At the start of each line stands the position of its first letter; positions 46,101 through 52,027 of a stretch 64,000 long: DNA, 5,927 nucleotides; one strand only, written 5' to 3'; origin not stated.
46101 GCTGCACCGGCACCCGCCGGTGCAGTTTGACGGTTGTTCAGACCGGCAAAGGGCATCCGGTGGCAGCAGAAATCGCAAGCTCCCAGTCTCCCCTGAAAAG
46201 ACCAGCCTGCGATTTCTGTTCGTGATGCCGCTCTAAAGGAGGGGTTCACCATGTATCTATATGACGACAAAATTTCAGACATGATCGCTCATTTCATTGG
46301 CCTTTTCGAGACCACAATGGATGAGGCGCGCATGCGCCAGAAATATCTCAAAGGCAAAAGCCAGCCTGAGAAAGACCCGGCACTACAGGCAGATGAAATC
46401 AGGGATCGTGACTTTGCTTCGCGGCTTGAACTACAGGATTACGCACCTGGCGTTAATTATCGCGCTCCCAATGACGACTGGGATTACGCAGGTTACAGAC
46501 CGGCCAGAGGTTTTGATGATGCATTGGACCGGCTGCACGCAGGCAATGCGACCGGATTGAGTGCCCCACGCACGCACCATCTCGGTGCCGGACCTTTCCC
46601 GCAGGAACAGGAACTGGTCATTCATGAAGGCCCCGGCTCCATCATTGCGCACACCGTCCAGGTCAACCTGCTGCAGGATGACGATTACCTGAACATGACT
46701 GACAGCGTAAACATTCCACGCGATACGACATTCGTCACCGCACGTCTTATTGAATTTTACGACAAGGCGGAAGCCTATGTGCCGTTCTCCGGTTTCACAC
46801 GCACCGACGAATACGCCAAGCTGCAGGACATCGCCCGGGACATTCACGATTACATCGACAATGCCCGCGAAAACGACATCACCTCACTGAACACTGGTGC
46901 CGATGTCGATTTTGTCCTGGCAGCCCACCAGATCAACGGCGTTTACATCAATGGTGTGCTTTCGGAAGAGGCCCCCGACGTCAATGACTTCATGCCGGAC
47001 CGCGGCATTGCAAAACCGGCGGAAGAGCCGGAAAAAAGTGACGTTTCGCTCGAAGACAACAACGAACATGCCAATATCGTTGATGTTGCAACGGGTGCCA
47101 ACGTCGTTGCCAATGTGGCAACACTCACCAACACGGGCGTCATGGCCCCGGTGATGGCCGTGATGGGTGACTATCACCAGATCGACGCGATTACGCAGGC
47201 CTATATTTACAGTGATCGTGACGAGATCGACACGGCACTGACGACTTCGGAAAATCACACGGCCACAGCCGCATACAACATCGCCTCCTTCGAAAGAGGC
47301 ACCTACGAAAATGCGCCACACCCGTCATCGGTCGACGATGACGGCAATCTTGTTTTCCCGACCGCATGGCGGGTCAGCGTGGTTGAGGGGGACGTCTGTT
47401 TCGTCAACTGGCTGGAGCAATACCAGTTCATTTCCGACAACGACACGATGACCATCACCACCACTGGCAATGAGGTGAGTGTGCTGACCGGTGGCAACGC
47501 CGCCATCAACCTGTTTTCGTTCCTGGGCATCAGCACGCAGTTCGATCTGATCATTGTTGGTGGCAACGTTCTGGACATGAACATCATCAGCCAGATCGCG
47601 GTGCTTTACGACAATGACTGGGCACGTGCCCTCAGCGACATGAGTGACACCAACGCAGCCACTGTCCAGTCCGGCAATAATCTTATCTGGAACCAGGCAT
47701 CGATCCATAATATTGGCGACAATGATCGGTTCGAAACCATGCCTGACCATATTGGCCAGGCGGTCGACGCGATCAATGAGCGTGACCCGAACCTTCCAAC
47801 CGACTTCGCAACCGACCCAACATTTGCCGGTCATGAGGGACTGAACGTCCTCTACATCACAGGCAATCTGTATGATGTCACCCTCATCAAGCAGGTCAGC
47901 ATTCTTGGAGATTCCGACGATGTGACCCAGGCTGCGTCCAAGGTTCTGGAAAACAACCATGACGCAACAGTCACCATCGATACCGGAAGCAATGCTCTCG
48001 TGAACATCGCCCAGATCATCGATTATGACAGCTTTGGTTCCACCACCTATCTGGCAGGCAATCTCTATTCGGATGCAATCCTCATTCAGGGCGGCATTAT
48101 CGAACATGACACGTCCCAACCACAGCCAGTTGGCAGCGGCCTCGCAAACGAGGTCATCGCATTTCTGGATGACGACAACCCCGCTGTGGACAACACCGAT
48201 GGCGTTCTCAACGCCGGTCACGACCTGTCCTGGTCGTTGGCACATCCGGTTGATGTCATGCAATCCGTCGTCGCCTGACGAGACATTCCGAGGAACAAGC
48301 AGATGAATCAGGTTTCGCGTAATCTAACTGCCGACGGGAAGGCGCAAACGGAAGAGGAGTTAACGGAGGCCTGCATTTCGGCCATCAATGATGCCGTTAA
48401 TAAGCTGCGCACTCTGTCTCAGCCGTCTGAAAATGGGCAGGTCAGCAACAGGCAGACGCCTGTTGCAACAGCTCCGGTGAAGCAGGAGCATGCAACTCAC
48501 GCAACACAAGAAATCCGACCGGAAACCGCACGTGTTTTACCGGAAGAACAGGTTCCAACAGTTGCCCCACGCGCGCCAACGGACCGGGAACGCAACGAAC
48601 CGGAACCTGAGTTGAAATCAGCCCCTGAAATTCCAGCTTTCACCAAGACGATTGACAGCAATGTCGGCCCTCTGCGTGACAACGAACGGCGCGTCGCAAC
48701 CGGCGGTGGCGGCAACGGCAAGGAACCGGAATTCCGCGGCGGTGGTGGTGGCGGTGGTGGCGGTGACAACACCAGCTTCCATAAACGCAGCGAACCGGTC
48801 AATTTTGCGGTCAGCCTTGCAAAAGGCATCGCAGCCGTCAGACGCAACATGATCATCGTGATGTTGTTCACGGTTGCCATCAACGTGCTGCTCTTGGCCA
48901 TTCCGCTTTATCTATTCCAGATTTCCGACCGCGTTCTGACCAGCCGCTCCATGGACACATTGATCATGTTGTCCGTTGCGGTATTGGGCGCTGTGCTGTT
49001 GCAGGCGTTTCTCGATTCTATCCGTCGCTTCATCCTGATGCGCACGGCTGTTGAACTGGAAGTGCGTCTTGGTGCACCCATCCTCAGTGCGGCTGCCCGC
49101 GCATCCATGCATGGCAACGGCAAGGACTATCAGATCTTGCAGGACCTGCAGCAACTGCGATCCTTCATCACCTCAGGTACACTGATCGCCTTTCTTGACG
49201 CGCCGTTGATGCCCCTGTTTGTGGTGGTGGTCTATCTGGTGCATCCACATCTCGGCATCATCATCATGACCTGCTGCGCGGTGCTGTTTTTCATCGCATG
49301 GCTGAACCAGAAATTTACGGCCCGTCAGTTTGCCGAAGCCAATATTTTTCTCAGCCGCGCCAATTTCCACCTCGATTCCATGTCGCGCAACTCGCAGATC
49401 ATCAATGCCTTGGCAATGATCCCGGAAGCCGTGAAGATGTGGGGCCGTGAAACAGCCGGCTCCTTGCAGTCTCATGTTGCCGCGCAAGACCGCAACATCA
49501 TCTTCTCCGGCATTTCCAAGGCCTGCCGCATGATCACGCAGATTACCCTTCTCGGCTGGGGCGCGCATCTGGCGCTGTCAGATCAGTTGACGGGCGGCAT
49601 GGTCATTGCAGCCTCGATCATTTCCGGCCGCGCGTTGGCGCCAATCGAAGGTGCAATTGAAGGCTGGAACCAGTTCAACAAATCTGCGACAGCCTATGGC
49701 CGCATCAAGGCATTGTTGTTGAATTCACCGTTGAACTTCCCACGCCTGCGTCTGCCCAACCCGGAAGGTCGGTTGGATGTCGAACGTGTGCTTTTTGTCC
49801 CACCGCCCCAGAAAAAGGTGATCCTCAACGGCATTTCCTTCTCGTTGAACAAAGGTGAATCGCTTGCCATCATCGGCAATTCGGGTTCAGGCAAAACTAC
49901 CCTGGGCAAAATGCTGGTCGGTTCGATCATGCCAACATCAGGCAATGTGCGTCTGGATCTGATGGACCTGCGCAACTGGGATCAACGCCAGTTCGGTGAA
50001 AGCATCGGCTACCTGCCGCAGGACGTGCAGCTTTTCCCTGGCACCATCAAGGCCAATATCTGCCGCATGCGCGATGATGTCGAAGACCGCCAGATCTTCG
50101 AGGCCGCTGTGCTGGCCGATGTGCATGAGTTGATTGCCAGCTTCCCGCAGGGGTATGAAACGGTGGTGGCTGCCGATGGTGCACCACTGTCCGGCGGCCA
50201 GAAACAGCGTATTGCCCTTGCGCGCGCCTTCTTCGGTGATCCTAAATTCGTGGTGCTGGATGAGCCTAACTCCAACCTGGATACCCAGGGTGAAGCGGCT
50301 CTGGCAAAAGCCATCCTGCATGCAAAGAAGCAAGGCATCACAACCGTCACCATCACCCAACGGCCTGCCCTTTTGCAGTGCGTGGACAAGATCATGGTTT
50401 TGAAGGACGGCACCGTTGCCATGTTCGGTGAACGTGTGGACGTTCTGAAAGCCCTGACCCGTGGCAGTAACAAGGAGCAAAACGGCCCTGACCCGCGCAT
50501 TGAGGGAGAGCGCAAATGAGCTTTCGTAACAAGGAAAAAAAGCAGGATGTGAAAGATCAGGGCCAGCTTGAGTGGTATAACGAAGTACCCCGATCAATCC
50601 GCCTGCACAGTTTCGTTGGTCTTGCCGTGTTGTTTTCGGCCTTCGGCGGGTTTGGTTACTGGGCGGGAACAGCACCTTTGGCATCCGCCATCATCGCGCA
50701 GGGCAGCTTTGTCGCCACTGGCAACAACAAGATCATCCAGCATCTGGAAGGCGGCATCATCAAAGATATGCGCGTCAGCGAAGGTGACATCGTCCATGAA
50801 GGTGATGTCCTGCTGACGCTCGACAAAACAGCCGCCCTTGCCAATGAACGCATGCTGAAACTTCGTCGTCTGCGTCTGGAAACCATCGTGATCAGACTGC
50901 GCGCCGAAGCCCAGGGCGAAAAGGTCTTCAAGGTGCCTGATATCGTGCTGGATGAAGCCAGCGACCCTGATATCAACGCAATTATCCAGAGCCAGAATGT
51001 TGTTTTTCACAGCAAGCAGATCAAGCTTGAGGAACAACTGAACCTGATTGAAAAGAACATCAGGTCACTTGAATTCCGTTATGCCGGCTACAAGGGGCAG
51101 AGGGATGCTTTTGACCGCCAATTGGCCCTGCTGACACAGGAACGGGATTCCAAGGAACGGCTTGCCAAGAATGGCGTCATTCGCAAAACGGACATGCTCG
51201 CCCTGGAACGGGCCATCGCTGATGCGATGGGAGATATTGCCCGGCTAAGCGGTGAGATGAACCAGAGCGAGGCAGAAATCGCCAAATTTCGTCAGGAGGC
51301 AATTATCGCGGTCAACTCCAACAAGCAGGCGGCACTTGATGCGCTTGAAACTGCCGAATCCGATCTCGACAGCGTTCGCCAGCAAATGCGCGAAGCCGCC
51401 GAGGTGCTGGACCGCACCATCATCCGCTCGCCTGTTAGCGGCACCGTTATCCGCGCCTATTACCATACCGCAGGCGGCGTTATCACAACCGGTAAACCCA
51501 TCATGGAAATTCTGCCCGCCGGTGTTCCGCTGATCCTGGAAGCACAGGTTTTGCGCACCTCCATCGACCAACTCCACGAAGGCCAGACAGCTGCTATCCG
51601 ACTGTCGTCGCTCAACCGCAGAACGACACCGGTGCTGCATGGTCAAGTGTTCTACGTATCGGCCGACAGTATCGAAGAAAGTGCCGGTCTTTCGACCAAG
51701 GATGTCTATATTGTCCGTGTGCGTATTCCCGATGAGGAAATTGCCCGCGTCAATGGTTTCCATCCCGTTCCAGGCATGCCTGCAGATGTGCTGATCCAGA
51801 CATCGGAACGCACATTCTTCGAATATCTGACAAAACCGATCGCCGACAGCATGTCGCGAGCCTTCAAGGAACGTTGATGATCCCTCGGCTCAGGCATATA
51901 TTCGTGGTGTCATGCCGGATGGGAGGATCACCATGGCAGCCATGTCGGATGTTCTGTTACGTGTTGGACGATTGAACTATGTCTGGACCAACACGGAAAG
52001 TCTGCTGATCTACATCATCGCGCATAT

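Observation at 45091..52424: Five-gene type I secretion locus: cargo A, cargo B, extended ATPase, HlyD and a HEPN-like protein - candidate uncharacterised surface-fibre or matrix system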

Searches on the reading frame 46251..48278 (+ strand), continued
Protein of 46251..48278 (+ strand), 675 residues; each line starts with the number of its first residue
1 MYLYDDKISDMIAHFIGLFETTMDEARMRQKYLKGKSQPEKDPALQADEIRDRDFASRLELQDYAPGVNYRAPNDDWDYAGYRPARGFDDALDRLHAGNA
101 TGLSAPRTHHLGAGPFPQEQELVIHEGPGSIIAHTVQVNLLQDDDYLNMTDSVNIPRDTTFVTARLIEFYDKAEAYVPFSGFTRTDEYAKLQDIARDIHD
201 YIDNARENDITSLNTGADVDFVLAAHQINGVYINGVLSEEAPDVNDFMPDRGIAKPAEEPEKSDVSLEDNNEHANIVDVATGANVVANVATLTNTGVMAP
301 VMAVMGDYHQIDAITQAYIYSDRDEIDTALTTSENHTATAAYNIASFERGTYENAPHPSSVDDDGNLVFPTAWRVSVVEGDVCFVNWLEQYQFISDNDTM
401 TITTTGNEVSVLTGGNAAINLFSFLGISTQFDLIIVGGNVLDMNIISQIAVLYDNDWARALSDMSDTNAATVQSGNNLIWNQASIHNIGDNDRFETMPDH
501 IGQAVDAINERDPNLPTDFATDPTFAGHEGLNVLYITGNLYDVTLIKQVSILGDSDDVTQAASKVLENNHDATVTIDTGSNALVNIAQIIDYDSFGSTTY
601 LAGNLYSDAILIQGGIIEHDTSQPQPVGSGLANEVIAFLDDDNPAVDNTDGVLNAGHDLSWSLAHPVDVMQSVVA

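Call 79: search_solved_structures(query=A4, max_evalue=10)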
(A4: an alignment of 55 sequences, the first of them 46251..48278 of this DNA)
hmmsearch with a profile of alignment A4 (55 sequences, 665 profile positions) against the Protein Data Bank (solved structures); distinct sequences matched with E-value up to 10: 0.

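Call 100: search_protein_families(library=padloc, proteins=[window:46251-48278:+], max_evalue=0.1)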
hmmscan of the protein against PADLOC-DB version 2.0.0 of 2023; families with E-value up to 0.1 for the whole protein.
window:46251-48278:+ (675 aa): 0 families

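Call 101: search_protein_families(library=pfam, alignment_id=A4, max_evalue=0.01)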
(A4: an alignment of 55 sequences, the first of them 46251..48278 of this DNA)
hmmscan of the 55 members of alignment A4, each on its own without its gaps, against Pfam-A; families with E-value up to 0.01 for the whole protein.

A. member 1, window:46251-48278:+ (675 aa): 0 families

B. families by the number of members that match (of 55 scanned): 0 families

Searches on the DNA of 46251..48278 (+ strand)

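Call 94: build_rna_model(alignment_id=A10, structure=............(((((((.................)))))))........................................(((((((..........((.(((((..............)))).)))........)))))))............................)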
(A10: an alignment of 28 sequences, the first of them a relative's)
Model R1 built from alignment A10 (28 sequences, 173 columns); structure: as given.
model positions 134; base pairs 21; branch points 1; effective number of sequences 5.12; information 0.59 bits per position. Calibrated on 0.2 Mb of random sequence (short: E-values are rough).
structure used (alignment columns):
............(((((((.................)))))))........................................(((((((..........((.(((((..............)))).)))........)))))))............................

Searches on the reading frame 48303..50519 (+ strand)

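Call 3: search_protein_families(library=pfam, proteins=[window:48303-50519:+], max_evalue=0.01)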
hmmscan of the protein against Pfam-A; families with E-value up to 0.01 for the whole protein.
window:48303-50519:+ (738 aa): 4 families
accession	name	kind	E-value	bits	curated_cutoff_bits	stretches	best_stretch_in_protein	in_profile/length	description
PF00005.33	ABC_tran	-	8.7e-32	111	25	1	508-656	1-136/137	ABC transporter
PF00664.28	ABC_membrane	-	2.8e-13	50.6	28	1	183-437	1-263/274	ABC transporter transmembrane region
PF02463.25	SMC_N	-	0.0008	19.3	40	0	629-698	137-209/220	RecF/RecN/SMC N terminal domain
PF20720.3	nSTAND3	-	0.0014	18.8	27.2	1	515-546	14-45/155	Novel STAND NTPase 3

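Call 4: search_protein_families(library=ncbifam, proteins=[window:48303-50519:+], max_evalue=0.01)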
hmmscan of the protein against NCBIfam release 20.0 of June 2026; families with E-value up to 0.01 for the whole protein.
window:48303-50519:+ (738 aa): 187 families (the best 25 are shown)
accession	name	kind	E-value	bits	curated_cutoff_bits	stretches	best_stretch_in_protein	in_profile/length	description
TIGR01842.1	type_I_sec_PrtD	subfamily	1.2e-233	776.6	510.15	1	176-718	1-544/544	type I secretion system permease/ATPase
TIGR03375.1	type_I_sec_LssB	subfamily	2.2e-109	366.7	693.1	1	176-720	144-694/696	type I secretion system permease/ATPase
TIGR01846.1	type_I_sec_HlyB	subfamily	6.3e-84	282.6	725.55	1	173-716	131-680/694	type I secretion system permease/ATPase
TIGR03796.1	NHLM_micro_ABC1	equivalog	6.9e-64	216.3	853.3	1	157-711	130-695/710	NHLP family bacteriocin export ABC transporter peptidase/permease/ATPase subunit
TIGR01193.1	bacteriocin_ABC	subfamily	9.5e-61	206.2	523.85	1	179-716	152-697/708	peptide cleavage/export ABC transporter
TIGR02204.1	MsbA_rel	hypoth_equivalog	1.2e-56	192.5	780.4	1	176-716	13-563/576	ABC transporter, permease/ATP-binding protein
TIGR02857.1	CydD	equivalog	2.5e-56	191.8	435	1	490-700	321-529/529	thiol reductant ABC exporter subunit CydD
TIGR03797.1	NHLM_micro_ABC2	equivalog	4.1e-53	180.9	709.4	1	168-710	123-667/686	NHLP bacteriocin export ABC transporter permease/ATPase subunit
TIGR02868.1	CydC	equivalog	2e-51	175.2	329.05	1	302-687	140-529/530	thiol reductant ABC exporter subunit CydC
TIGR00958.1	3a01208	subfamily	4.8e-51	173.9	874.6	1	399-711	385-697/711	antigen peptide transporter 2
TIGR02203.1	MsbA_lipidA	equivalog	6.6e-48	163.6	602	1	215-716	49-557/572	lipid A export permease/ATP-binding protein MsbA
NF045513.1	HepA_fam_ABC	equivalog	2.5e-46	158.3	725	1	216-716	90-597/610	heterocyst formation ABC transporter subunit HepA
NF008379.0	PRK11174.1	equivalog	7.1e-46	157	684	1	497-710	355-566/588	heme ABC transporter permease/ATP-binding protein CydD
NF052233.1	CphA_assoc_ABC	equivalog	1.4e-43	149.3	880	1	391-716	402-731/766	cyanophycin metabolism-associated ABC transporter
NF008364.0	PRK11160.1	equivalog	9.6e-43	146.6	630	1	306-716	149-563/575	heme ABC transporter ATP-binding protein/permease CydC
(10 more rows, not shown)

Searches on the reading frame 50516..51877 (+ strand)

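Call 3: search_protein_families(library=pfam, proteins=[window:50516-51877:+], max_evalue=0.01)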
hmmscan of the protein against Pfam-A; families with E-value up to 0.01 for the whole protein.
window:50516-51877:+ (453 aa): 5 families
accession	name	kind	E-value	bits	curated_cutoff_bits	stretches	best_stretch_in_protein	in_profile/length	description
PF13437.12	HlyD_3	-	2.7e-15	57.5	22.2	1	303-407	2-96/106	HlyD family secretion protein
PF16576.10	HlyD_D23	-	9.3e-08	32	30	1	268-382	77-185/214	Barrel-sandwich domain of CusB or HlyD membrane-fusion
PF13533.13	Biotin_lipoyl_2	-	1.5e-06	28.3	29.8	1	80-103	9-32/32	Biotin-lipoyl like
PF00364.28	Biotin_lipoyl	-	0.0018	18.5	22.1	0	76-102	47-73/73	Biotin-requiring enzyme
PF02321.23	OEP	-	0.0066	16.7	22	1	167-256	94-183/187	Outer membrane efflux protein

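Call 4: search_protein_families(library=ncbifam, proteins=[window:50516-51877:+], max_evalue=0.01)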
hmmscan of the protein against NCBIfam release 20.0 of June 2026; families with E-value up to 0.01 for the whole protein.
window:50516-51877:+ (453 aa): 14 families
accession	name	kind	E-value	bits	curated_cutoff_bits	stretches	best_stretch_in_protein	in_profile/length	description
TIGR01843.1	type_I_hlyD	subfamily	4.4e-122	408.1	208.65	1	32-453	4-422/422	HlyD family type I secretion periplasmic adaptor subunit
TIGR00998.1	8a0101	subfamily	8.2e-16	57.9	390.8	1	36-364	12-266/334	EmrA/EmrK family multidrug efflux transporter periplasmic adaptor subunit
NF011715.0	PRK15136.1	equivalog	1.1e-10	40.7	563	1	262-361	177-274/390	multidrug efflux MFS transporter periplasmic adaptor subunit EmrA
TIGR03794.1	NHLM_micro_HlyD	equivalog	1.8e-10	40.3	156.2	1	36-332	23-284/421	NHLP bacteriocin system secretion protein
TIGR01730.1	RND_mfp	subfamily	1.4e-09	37.4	94.9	2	63-110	19-65/322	efflux RND transporter periplasmic adaptor subunit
TIGR02971.1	heterocyst_DevB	subfamily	1.9e-08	34.1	129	1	82-404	27-305/327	ABC exporter membrane fusion protein, DevB family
NF002939.0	PRK03598.1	equivalog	3.6e-08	32.9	393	1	193-410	103-314/332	secretion protein HlyD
TIGR00999.1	8a0102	subfamily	9.9e-08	31.4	319.3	1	263-384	54-170/271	CzcB/NccB family metal efflux transporter periplasmic adaptor subunit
NF007850.1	PRK10559.1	equivalog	2.3e-07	30.2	400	1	214-396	60-237/303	p-hydroxybenzoic acid efflux pump subunit AaeA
TIGR01000.1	bacteriocin_acc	subfamily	2.1e-05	23.6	258.85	0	230-391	249-409/457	bacteriocin secretion accessory protein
NF006079.0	PRK08225.1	equivalog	9.2e-05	22.4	95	1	78-102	45-69/70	acetyl-CoA carboxylase biotin carboxyl carrier protein subunit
NF007785.0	PRK10476.1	equivalog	0.00019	20.4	376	0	267-387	175-290/347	multidrug transporter subunit MdtN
TIGR03007.1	pepcterm_ChnLen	equivalog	0.00073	17.9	278.85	0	246-299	175-228/498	XrtA system polysaccharide chain length determinant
TIGR02168.1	SMC_prok_B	equivalog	0.0083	13.9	567.35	0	168-296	772-910/1181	chromosome segregation protein SMC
